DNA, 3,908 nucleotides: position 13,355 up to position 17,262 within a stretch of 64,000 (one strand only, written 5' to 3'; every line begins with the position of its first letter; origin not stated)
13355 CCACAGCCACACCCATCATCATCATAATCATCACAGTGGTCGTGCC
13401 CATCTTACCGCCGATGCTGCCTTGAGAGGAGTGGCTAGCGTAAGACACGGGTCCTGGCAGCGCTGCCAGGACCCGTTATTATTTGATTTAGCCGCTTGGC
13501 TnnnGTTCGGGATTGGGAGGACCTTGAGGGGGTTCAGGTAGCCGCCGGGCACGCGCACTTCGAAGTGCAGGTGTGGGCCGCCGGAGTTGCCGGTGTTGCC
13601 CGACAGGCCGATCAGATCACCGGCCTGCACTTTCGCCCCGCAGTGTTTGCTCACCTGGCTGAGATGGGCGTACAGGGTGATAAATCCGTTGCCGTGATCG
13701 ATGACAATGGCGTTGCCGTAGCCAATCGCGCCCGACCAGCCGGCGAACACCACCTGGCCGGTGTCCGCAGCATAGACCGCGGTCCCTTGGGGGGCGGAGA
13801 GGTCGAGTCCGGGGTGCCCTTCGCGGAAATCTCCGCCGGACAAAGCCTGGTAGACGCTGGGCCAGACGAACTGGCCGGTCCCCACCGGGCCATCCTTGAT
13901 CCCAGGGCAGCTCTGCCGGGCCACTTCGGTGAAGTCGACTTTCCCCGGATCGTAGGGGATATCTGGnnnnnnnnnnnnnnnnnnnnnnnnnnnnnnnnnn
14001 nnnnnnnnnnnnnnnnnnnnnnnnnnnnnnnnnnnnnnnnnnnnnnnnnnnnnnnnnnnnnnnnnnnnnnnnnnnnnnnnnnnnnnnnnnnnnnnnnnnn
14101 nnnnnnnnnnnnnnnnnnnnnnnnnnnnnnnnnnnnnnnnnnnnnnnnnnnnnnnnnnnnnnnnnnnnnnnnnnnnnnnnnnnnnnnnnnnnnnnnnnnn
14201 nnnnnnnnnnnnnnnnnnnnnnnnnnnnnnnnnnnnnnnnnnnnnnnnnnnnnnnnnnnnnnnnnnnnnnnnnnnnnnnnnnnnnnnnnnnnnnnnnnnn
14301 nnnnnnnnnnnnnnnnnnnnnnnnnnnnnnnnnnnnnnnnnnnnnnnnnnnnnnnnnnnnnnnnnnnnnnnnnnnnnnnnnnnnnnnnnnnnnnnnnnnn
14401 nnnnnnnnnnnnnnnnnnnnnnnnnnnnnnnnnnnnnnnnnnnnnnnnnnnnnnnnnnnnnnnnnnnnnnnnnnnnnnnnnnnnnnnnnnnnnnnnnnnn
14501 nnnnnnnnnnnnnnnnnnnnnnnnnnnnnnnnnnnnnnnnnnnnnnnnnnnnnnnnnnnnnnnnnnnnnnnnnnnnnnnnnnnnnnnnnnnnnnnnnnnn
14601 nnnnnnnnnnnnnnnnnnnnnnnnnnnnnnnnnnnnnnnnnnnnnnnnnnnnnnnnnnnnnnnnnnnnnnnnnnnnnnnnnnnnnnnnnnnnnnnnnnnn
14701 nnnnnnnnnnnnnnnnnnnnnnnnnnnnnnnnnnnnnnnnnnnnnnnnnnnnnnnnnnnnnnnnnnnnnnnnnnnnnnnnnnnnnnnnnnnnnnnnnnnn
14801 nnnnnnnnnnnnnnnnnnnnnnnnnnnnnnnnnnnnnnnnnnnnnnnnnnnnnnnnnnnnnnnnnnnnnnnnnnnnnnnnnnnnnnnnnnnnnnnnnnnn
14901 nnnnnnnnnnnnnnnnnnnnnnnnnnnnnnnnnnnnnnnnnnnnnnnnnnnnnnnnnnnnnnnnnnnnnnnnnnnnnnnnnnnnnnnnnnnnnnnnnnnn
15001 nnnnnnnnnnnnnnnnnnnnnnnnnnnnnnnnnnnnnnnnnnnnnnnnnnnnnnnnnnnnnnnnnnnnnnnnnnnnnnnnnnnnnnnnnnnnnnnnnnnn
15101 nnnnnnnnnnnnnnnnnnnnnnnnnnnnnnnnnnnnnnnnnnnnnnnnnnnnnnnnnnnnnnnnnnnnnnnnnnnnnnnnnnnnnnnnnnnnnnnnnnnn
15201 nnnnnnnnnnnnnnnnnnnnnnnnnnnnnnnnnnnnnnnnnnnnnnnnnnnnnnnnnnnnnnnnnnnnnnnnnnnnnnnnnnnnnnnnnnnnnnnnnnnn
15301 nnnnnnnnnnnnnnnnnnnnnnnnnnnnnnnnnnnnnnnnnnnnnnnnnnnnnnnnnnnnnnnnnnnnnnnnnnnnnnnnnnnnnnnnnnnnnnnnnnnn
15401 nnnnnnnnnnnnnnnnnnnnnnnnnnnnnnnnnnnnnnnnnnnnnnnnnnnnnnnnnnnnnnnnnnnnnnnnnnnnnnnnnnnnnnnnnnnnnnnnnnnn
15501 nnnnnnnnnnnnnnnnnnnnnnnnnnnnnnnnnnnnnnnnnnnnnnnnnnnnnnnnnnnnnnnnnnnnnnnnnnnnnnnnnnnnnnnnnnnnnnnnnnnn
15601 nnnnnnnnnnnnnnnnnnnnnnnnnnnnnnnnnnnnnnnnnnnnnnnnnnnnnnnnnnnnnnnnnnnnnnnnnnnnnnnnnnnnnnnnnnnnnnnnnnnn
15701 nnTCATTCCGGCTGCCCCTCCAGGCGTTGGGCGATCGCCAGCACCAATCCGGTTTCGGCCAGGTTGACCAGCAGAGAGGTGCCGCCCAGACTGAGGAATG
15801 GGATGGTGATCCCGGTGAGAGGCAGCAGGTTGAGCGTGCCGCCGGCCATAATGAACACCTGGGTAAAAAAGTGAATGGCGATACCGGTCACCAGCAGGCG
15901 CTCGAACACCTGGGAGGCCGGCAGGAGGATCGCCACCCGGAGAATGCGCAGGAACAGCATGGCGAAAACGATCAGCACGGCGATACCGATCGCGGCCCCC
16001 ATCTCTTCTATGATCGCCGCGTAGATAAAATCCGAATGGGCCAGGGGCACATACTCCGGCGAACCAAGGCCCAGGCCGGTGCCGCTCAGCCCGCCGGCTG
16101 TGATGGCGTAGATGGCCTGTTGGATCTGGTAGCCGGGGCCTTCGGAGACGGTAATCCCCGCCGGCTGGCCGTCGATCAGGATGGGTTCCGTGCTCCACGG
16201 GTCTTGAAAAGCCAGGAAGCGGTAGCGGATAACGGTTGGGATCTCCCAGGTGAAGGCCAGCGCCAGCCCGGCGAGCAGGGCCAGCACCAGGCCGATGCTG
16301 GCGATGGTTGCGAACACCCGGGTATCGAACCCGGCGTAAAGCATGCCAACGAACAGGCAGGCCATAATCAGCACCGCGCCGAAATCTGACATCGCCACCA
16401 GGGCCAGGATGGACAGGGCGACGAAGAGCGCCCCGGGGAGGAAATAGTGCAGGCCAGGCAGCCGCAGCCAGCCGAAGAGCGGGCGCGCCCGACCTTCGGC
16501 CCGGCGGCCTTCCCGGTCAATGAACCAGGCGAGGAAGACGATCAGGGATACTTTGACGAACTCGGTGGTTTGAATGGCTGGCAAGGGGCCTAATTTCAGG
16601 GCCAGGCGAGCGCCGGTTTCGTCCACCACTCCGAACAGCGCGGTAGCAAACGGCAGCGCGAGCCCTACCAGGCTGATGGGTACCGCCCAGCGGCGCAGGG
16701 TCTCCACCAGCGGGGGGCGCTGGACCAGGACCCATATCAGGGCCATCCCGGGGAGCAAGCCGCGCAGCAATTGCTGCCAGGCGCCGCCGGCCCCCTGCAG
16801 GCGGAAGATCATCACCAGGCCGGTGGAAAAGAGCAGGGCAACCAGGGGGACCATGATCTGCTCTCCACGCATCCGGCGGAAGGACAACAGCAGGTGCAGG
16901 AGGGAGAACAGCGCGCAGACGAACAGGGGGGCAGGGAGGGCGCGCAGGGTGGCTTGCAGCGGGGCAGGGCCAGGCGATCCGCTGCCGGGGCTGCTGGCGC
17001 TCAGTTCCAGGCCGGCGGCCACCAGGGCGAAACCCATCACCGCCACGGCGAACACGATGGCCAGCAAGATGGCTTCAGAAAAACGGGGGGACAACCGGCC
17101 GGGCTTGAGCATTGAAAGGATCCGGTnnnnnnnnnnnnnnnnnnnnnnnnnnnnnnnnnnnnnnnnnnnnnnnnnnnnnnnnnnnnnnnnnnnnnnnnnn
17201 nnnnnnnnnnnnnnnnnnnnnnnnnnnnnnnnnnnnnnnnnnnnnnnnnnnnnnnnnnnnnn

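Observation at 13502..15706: Peptidoglycan transpeptidase (class B PBP) and M23 endopeptidase fused in one polypeptide and translationally coupled to a SEDS polymerase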

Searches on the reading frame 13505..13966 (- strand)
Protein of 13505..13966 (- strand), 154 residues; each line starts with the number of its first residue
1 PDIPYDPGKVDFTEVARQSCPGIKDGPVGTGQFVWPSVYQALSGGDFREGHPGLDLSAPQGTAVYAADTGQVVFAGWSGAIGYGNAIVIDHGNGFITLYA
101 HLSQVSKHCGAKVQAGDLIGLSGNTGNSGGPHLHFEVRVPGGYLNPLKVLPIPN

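Call 25: search_solved_structures(query=window:13505-13966:-, max_evalue=0.00001, show_alignments=3)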
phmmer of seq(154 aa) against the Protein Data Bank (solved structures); distinct sequences matched with E-value up to 0.00001: 38.
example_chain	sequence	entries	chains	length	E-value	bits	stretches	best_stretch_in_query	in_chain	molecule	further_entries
3slu_A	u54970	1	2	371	1.3e-24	90.6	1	51-153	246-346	M23 peptidase domain protein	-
6muk_A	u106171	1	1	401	1.5e-24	90.3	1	51-153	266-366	Peptidase M23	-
5j1l_A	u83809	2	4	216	1.4e-21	80.7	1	50-148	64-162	ToxR-activated gene (TagE)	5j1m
5j1l_B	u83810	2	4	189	2.8e-20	76.5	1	51-150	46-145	ToxR-activated gene (TagE)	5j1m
5j1k_A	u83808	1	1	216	3.4e-20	76.2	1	51-150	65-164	ToxR-activated gene (TagE)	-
6jmx_A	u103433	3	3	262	1.2e-19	74.4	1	50-148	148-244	Peptidase M23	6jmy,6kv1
6ue4_A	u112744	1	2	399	7.2e-19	71.9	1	51-149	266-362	ShyA endopeptidase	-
6u2a_A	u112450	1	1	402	7.3e-19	71.8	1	51-149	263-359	ShyA endopeptidase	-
6jn1_A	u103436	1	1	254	2.8e-18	69.9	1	50-148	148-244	Peptidase M23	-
6jn0_A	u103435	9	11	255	2.8e-18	69.9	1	50-148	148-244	Peptidase M23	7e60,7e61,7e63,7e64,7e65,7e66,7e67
6jn7_A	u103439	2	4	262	2.9e-18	69.9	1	50-148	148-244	Peptidase M23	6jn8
6jmz_A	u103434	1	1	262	3e-18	69.8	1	50-148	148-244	Peptidase M23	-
7qrl_C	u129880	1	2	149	6.9e-18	68.7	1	29-139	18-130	DipM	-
7qrl_A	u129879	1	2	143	6.9e-18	68.7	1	29-139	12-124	DipM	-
2hsi_A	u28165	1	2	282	1.2e-17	67.9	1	31-146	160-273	Putative peptidase M23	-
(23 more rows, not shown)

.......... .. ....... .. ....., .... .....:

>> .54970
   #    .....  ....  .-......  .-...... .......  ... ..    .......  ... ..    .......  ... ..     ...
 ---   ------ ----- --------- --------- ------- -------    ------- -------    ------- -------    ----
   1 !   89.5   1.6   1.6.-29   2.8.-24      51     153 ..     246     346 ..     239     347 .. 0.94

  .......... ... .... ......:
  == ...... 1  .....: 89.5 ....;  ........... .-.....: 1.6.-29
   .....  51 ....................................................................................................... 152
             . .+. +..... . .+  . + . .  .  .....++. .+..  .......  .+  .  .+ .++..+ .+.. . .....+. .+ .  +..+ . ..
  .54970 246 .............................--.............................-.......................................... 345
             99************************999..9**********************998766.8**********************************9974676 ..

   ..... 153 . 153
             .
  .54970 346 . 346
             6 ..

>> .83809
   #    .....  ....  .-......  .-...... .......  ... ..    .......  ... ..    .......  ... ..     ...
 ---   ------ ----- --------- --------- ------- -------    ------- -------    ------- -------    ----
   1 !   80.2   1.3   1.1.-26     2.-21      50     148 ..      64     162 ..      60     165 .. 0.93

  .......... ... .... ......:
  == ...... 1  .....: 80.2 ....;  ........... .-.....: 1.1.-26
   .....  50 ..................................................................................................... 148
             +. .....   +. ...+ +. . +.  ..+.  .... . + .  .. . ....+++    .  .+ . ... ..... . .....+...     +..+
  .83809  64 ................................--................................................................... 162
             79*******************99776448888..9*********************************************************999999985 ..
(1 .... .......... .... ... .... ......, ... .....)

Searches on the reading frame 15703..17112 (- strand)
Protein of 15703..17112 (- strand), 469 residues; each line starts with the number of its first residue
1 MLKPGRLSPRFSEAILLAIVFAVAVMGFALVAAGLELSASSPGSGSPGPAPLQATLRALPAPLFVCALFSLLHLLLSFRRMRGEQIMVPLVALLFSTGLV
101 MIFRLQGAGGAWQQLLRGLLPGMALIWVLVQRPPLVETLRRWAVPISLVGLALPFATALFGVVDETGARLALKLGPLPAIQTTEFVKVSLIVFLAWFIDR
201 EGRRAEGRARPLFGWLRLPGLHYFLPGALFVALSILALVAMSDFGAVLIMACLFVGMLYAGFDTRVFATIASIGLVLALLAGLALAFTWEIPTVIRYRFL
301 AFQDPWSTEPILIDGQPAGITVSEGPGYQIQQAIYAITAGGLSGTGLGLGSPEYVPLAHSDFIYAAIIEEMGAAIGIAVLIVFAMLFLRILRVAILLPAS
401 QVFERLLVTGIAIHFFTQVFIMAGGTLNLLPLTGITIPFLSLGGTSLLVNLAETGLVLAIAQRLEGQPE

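Call 5: search_protein_families(library=pfam, proteins=[window:15703-17112:-], max_evalue=0.01)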
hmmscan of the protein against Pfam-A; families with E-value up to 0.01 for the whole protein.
window:15703-17112:- (469 aa): 1 family
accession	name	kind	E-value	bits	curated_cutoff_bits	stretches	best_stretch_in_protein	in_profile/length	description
PF01098.24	FTSW_RODA_SPOVE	-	4.2e-53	181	26.4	1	90-463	7-353/356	Cell cycle protein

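Call 6: search_protein_families(library=ncbifam, proteins=[window:15703-17112:-], max_evalue=0.001)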
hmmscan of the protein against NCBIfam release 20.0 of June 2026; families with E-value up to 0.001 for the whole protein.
window:15703-17112:- (469 aa): 6 families
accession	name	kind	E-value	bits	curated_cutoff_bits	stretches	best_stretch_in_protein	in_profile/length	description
TIGR02614.1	ftsW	equivalog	3.8e-54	184.1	337.5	1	87-462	4-355/357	putative lipid II flippase FtsW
TIGR02210.1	rodA_shape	equivalog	4.7e-47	160.8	336.7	1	87-463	4-355/357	rod shape-determining protein RodA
TIGR02615.1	spoVE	exception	1.8e-33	116.5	448.8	1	138-461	62-353/354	stage V sporulation protein E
NF008042.0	PRK10774.1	equivalog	4e-22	78.8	493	1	136-460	95-388/405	cell division protein FtsW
NF008060.0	PRK10794.1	equivalog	6.2e-20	71.5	590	1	86-461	20-360/370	peptidoglycan glycosyltransferase MrdB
NF037961.1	RodA_shape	subfamily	4.5e-17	62.5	150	1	324-449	270-396/415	rod shape-determining protein RodA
